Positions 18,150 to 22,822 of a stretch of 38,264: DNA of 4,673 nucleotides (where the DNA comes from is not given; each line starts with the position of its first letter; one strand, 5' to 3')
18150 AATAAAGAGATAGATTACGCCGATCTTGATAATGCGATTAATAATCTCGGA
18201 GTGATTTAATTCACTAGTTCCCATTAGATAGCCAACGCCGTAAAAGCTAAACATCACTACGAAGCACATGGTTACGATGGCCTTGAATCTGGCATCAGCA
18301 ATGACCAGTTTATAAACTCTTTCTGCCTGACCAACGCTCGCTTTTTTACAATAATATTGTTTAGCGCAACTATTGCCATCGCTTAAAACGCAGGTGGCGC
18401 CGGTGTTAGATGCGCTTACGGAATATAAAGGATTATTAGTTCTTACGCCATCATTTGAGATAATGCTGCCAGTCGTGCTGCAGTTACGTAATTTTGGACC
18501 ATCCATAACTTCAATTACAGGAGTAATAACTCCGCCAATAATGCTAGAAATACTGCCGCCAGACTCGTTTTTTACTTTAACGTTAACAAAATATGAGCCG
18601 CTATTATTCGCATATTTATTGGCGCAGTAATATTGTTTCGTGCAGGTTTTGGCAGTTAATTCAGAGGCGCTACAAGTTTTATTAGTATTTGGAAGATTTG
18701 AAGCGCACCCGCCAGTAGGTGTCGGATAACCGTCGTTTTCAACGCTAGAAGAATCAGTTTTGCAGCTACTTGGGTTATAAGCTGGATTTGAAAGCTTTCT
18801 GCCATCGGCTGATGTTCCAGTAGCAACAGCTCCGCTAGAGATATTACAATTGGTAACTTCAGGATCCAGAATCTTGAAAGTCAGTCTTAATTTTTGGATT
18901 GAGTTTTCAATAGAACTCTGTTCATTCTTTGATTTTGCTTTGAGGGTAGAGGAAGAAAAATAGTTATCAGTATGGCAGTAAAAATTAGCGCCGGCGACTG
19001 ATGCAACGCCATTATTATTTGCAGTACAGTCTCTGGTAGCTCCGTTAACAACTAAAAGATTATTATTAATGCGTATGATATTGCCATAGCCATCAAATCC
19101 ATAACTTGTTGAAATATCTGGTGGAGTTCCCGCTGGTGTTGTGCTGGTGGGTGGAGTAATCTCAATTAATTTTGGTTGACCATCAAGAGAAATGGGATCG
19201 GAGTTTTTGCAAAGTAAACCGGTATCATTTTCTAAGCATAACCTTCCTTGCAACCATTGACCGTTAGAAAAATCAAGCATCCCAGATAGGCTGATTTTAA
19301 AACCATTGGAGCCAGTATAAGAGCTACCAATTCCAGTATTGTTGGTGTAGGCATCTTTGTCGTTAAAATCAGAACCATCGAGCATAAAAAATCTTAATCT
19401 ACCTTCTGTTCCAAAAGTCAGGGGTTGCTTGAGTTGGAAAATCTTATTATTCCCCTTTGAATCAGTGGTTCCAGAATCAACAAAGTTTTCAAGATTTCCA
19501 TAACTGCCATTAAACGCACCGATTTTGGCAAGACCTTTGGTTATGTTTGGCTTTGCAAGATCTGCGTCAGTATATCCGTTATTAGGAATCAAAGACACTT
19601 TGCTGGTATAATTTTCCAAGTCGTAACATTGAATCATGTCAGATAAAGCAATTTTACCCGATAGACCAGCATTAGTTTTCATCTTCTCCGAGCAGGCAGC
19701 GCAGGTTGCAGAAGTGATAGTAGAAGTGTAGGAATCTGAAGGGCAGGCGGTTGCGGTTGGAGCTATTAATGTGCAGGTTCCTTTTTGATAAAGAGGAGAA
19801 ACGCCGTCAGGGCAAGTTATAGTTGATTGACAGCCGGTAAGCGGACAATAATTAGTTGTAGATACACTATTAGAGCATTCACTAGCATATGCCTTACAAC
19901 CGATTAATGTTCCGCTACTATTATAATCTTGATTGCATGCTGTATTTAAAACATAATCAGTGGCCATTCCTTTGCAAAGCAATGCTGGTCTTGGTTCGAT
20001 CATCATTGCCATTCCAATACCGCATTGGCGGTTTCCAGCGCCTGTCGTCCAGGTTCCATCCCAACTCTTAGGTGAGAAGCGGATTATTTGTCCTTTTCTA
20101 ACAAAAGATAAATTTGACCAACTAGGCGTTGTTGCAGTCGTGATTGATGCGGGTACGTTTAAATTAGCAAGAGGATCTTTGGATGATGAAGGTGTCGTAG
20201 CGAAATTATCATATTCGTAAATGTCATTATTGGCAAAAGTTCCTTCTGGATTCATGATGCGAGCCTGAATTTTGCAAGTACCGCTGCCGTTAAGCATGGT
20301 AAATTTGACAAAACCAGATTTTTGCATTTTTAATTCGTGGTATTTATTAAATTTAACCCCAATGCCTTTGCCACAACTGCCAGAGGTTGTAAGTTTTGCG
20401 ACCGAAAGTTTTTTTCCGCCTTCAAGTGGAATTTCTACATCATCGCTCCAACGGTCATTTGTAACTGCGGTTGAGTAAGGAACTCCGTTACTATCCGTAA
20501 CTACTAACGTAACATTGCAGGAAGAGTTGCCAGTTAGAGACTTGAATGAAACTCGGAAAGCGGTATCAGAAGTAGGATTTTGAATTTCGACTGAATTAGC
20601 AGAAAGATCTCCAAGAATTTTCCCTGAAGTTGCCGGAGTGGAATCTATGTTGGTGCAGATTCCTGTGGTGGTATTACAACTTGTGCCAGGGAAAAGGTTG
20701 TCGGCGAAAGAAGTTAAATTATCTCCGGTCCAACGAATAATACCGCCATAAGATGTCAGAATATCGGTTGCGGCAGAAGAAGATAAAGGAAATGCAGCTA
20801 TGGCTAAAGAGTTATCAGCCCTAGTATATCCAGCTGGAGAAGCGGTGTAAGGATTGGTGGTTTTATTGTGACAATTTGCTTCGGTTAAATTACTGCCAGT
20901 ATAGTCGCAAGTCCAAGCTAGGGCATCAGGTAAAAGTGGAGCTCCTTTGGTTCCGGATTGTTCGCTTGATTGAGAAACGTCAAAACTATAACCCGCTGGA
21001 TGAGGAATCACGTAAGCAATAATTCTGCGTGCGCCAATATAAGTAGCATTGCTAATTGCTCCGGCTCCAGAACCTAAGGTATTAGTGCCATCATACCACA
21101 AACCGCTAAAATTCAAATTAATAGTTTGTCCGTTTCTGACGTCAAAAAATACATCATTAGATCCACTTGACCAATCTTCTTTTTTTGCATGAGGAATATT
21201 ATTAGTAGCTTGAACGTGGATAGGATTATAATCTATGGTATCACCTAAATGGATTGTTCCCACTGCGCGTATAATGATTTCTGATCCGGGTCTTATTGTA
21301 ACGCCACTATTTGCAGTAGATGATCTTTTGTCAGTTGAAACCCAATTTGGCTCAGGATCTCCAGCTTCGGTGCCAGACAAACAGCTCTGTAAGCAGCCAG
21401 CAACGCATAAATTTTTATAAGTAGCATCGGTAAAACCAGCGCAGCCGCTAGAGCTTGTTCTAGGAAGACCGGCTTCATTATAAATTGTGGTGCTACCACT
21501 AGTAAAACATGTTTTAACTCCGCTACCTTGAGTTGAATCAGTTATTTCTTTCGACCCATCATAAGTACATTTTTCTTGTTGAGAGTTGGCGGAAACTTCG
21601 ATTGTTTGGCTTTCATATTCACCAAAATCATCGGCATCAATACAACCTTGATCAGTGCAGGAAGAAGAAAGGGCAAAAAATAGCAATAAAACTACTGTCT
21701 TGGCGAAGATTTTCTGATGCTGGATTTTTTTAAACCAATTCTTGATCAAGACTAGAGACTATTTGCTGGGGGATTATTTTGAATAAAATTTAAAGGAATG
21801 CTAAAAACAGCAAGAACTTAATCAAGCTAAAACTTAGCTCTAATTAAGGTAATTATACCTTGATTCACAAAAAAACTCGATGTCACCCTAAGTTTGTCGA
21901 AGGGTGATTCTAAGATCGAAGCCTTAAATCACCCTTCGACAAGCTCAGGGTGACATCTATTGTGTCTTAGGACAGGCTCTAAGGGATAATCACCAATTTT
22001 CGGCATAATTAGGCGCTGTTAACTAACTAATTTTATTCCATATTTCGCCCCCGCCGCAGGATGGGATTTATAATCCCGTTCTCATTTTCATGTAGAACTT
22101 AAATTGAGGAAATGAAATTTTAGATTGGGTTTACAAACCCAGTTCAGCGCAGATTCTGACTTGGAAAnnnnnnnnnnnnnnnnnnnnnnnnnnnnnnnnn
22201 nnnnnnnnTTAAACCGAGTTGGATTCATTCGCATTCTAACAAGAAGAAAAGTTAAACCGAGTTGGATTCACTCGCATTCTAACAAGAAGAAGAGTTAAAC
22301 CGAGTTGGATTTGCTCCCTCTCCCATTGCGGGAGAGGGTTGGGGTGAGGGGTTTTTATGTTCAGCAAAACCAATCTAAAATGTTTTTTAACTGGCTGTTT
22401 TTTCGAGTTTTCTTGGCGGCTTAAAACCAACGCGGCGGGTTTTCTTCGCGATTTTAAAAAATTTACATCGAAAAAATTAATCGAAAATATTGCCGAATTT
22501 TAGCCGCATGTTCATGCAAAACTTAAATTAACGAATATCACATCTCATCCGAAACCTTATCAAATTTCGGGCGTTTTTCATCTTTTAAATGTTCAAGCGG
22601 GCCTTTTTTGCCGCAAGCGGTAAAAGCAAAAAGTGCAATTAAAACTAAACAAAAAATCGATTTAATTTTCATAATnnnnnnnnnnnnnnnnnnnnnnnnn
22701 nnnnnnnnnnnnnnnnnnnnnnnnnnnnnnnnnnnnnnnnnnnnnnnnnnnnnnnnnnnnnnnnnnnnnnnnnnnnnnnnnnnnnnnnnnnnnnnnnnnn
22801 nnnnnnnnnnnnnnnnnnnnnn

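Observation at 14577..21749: Orphan 2390-aa VirB6/TrbL-like protein with a ~1100-aa Cys-rich ectodomain and ~900-aa repeat tail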

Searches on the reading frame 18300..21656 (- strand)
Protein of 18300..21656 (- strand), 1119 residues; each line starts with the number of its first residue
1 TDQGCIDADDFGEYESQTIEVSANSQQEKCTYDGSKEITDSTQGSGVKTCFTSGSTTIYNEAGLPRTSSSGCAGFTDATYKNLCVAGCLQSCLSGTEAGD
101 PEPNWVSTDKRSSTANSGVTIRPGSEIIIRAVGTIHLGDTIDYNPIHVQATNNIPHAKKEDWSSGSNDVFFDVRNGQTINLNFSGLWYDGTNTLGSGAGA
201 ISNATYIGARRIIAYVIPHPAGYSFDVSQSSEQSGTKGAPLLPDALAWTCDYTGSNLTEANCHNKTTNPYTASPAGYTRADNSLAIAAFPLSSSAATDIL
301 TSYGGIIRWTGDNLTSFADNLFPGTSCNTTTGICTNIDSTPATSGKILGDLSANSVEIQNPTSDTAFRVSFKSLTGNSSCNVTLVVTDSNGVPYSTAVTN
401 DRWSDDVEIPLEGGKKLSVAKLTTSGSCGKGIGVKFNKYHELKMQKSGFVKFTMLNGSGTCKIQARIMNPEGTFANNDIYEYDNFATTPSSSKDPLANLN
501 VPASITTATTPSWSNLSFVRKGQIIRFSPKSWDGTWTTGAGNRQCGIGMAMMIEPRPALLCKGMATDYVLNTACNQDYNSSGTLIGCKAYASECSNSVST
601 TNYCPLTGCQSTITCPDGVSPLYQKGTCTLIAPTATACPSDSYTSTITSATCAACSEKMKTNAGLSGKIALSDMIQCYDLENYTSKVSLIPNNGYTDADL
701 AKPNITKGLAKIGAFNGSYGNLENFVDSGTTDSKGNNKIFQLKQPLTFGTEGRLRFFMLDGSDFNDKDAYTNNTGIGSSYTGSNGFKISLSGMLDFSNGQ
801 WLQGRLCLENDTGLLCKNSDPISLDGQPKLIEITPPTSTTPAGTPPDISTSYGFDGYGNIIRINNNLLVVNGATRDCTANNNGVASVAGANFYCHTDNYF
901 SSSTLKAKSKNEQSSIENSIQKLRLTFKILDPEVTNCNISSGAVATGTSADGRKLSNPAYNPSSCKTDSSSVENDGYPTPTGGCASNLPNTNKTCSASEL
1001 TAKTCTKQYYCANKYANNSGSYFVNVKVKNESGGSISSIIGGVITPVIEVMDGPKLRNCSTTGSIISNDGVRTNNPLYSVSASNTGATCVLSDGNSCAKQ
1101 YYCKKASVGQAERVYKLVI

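Call 38: predict_structure(alignment_id=A3)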
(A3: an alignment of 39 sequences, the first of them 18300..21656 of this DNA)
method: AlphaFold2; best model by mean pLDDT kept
length: 1119 residues; sequences in the alignment: 39
mean_pLDDT: 82.4   pTM: 0.72
mean pLDDT of the five models: 82.4, 81.7, 80.8, 79.2, 78.7
residues with pLDDT >= 90: 427; 70-90: 515; 50-70: 122; < 50: 55
segments of 3 or more residues with pLDDT < 50: 1-9, 641-643, 941-949, 966-974, 1032-1042, 1056-1058, 1060-1064
pLDDT, mean of each block of 10 residues (from residue 1): 40 80 80 78 80 81 76 83 81 63 87 76 91 82 90 92 77 86 93 85 91 94 84 90 93 90 92 89 91 94 95 90 82 85 90 90 94 88 90 91 91 93 76 94 96 95 94 77 89 93 85 94 96 94 95 95 88 86 88 79 82 91 91 65 62 90 92 91 92 87 88 92 88 89 89 93 80 90 94 83 92 78 89 80 78 87 82 83 81 90 86 89 92 67 44 67 50 49 65 72 72 79 89 45 51 49 51 72 79 80 57 53
secondary structure, 60 per line:
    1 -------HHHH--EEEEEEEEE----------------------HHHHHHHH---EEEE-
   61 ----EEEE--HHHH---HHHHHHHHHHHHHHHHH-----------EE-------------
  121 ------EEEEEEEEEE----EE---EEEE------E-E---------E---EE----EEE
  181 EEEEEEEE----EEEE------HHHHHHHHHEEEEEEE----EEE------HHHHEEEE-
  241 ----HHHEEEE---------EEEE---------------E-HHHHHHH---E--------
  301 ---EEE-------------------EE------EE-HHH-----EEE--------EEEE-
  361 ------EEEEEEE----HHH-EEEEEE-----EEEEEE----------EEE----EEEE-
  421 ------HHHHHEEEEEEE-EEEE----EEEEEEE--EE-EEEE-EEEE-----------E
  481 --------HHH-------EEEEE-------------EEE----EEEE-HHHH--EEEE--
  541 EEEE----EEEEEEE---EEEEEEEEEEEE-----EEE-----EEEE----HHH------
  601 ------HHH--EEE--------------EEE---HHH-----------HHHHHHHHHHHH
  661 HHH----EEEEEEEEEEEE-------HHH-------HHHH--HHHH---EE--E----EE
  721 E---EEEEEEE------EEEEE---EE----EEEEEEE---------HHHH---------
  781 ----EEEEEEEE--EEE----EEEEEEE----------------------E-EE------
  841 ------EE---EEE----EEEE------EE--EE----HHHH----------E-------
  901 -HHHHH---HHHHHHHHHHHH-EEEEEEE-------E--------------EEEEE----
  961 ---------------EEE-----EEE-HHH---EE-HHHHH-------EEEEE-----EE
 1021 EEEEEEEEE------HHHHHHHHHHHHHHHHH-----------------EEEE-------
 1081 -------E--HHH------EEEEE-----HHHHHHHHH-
elements in order (helices of 4 or more, strands of 3 or more residues): H8-11 E14-22 H45-52 E56-59 E65-68 H71-74 H78-94 E127-136 E146-149 E178-188 E193-196 H203-211 E212-218 E223-225 H232-235 E236-239 E248-251 E261-264 H282-288 E304-306 E345-347 E356-359 E367-373 E382-387 E393-398 E409-411 E416-419 H427-431 E432-438 E440-443 E448-454 E460-463 E465-468 E499-503 E517-519 E524-527 H529-532 E535-538 E541-544 E549-555 E559-570 E576-578 E584-587 E612-614 E629-631 H649-663 E668-679 H697-700 H703-706 E719-721 E725-731 E738-742 E752-758 H768-771 E785-792 E795-797 E802-808 E852-854 E859-862 H879-882 H902-906 H910-921 E923-929 E952-956 E976-978 E984-986 H997-1001 E1009-1013 E1019-1029 H1036-1052 E1070-1073 E1100-1104 H1110-1118

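Call 41: fold_search(model_id=the predicted structure, library=pdb)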
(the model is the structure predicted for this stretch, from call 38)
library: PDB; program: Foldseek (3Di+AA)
matches with E <= 10: 448; with E <= 0.001: 0
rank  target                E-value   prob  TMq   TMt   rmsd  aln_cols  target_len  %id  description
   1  8woq_A                2.8e-03  0.90  0.11  0.16   9.4       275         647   11  Cryo-EM structure of human SIDT1 protein with C1 symmetry at neutral pH (released 2024-03-20)
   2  8v38_A                3.8e-03  0.87  0.11  0.17   9.8       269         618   12  Structure of the human systemic RNAi defective transmembrane protein 1 (hSIDT1) (released 2024-06-26)
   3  8k11_A                6.3e-03  0.84  0.10  0.31   9.6       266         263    9  SID1 transmembrane family member 2 (released 2024-07-10)
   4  4xup_D                6.7e-03  0.16  0.06  0.13  17.2       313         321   10  Structure of the N-terminal CBM22-1-CBM22-2 tandem domain from Paenibacillus barcinonensis Xyn10C (released 2015-06-03)
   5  4xup_F                9.1e-03  0.23  0.05  0.13  23.1       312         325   10  Structure of the N-terminal CBM22-1-CBM22-2 tandem domain from Paenibacillus barcinonensis Xyn10C (released 2015-06-03)
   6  4xup_A                9.6e-03  0.21  0.05  0.13  17.6       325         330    9  Structure of the N-terminal CBM22-1-CBM22-2 tandem domain from Paenibacillus barcinonensis Xyn10C (released 2015-06-03)
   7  5g56                  1.8e-02  0.21  0.07  0.11  22.1       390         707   12  THE TETRA-MODULAR CELLULOSOMAL ARABINOXYLANASE CtXyl5A STRUCTURE AS REVEALED BY X-RAY CRYSTALLOGRAPHY (released 2016-06-29)
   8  7kwb_B                2.0e-02  0.38  0.08  0.18  12.1       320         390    8  Surface glycan-binding protein B from Bacteroides thetaiotaomicron (released 2021-02-17)
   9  8k10_A                2.1e-02  0.60  0.10  0.17   9.8       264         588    9  SID1 transmembrane family member 2 (released 2024-07-10)
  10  8ziy_A                2.7e-02  0.07  0.05  0.08  27.3       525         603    8  trypsinogen-EP-E574A (released 2025-05-21)
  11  8k13_A                3.0e-02  0.47  0.10  0.17  11.7       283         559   11  SID1 transmembrane family member 1 (released 2024-07-10)
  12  6an3                  3.3e-02  0.21  0.06  0.17  17.2       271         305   11  Crystal structure of H172A-peptidylglycine alpha-hydroxylating monooxygenase (PHM) mutant soaked with peptide (no CuH bo (released 2018-07-18)
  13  4qd2_F                3.5e-02  0.41  0.07  0.24  14.1       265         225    8  Molecular basis for disruption of E-cadherin adhesion by botulinum neurotoxin A complex (released 2014-06-25)
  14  7y68_A                3.7e-02  0.54  0.10  0.15  11.2       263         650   10  SIDT2-pH5.5 plus miRNA (released 2023-06-21)
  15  4xup_B                3.9e-02  0.10  0.05  0.13  21.9       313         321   10  Structure of the N-terminal CBM22-1-CBM22-2 tandem domain from Paenibacillus barcinonensis Xyn10C (released 2015-06-03)
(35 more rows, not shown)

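Call 64: search_protein_representatives(protein=window:18300-21656:-)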
Query: 1119 residues. Proteins with E-value up to 0.001 (for the whole library): 120; up to 1e-10: 106; up to 1e-30: 79. The best 120 are listed.
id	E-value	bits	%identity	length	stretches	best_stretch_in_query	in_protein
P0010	0.0e+00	1347.6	64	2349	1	1-1119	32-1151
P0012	0.0e+00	1015.5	52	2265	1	1-1055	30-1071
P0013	2.6e-295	998.9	53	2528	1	1-1119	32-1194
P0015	8.6e-278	940.9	52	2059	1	1-1058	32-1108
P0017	7.0e-271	918.0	49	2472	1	1-1119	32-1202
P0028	1.0e-261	887.7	48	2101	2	1-995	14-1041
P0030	2.7e-261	886.3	50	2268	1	2-1118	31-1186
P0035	2.2e-254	863.4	49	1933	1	1-1055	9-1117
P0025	9.3e-247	838.1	50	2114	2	493-1119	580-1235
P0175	3.4e-237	806.5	48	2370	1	1-1063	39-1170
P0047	8.8e-236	801.8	48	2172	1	1-1055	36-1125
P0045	8.1e-234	795.3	49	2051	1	1-1055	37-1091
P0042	2.0e-231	787.4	46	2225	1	2-1119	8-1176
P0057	1.2e-228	778.2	49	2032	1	2-1056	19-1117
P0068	3.4e-227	773.4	47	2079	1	1-1055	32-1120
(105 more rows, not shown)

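Call 66: search_protein_families(library=pfam, alignment_id=A5, max_evalue=0.001)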
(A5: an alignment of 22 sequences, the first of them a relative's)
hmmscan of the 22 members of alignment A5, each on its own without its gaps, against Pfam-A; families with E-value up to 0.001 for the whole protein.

A. member 1, P0201 (3387 aa): 3 families
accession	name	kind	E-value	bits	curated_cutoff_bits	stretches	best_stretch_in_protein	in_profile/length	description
PF04610.19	TrbL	-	6.6e-14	52.6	25.9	1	2701-2907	1-184/215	TrbL/VirB6 plasmid conjugal transfer protein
PF02140.24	SUEL_Lectin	-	3.6e-10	40.5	31.4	1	1346-1407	8-69/80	D-galactoside/L-rhamnose binding SUEL lectin domain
PF21722.4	Gly_rich_2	-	0.00016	22.2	24.3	1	728-802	6-75/226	Glycine-rich domain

B. families by the number of members that match (of 22 scanned): 3 families
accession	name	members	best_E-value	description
PF04610.19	TrbL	21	3.2e-20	TrbL/VirB6 plasmid conjugal transfer protein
PF02140.24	SUEL_Lectin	2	5.6e-22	D-galactoside/L-rhamnose binding SUEL lectin domain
PF21722.4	Gly_rich_2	2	7.1e-05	Glycine-rich domain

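Call 75: fold_search(model_id=the predicted structure, library=viral)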
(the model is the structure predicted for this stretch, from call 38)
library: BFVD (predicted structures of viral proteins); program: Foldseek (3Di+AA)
matches with E <= 10: 574; with E <= 0.001: 1
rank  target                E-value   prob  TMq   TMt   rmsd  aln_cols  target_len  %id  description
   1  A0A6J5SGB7            9.0e-04  0.97  0.09  0.33   9.1       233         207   12  Uncharacterized protein [uncultured Caudovirales phage]
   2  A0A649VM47            2.3e-03  0.09  0.07  0.09  29.0       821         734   10  Minor tail protein [Arthrobacter phage Mufasa8]
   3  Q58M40                2.7e-03  0.66  0.07  0.12  14.2       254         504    9  Phage tail fiber-like protein [Prochlorococcus phage P-SSM2]
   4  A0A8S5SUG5            2.7e-03  0.35  0.06  0.12  15.9       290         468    8  Leucine rich repeat protein [Siphoviridae sp. ctqPo10]
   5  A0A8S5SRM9            3.0e-03  0.08  0.07  0.08  29.8       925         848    9  Distal tail protein [Siphoviridae sp. ct5wd11]
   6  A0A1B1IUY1            4.5e-03  0.85  0.10  0.27  10.7       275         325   14  (no name in the UniProt tables at hand)
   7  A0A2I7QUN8            6.8e-03  0.07  0.06  0.06  30.0       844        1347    8  (no name in the UniProt tables at hand)
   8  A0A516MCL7            1.2e-02  0.23  0.06  0.07  15.4       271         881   11  (no name in the UniProt tables at hand)
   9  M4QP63                1.6e-02  0.21  0.06  0.13  17.0       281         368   10  Uncharacterized protein [Synechococcus phage S-SKS1]
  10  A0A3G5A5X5            1.6e-02  0.20  0.07  0.15  23.4       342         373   10  Uncharacterized protein [Hyperionvirus sp.]
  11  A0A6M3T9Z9            1.6e-02  0.07  0.05  0.09  23.5       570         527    9  Uncharacterized protein [Sphingomonas phage Kharn]
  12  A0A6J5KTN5            1.6e-02  0.07  0.06  0.06  37.1       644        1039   10  Uncharacterized protein (Fragment) [uncultured Caudovirales phage]
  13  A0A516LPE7            1.9e-02  0.66  0.08  0.32  13.3       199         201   11  (no name in the UniProt tables at hand)
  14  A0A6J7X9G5            1.9e-02  0.54  0.08  0.28  13.1       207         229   15  Uncharacterized protein [uncultured Caudovirales phage]
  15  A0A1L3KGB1            2.0e-02  0.44  0.06  0.12  17.2       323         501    9  (no name in the UniProt tables at hand)
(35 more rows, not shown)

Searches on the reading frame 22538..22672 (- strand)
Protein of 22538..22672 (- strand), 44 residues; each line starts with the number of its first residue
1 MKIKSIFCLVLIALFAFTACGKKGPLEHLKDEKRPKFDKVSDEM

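Call 28: search_protein_families(library=pfam, proteins=[window:22538-22672:-], max_evalue=1)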
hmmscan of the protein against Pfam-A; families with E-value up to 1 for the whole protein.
window:22538-22672:- (44 aa): 1 family
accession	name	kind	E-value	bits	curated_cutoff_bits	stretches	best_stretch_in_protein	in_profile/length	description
PF13627.12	LptM_cons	-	4.3e-05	23.7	27.3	1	8-27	2-21/23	LPS-assembly lipoprotein LptM, conserved region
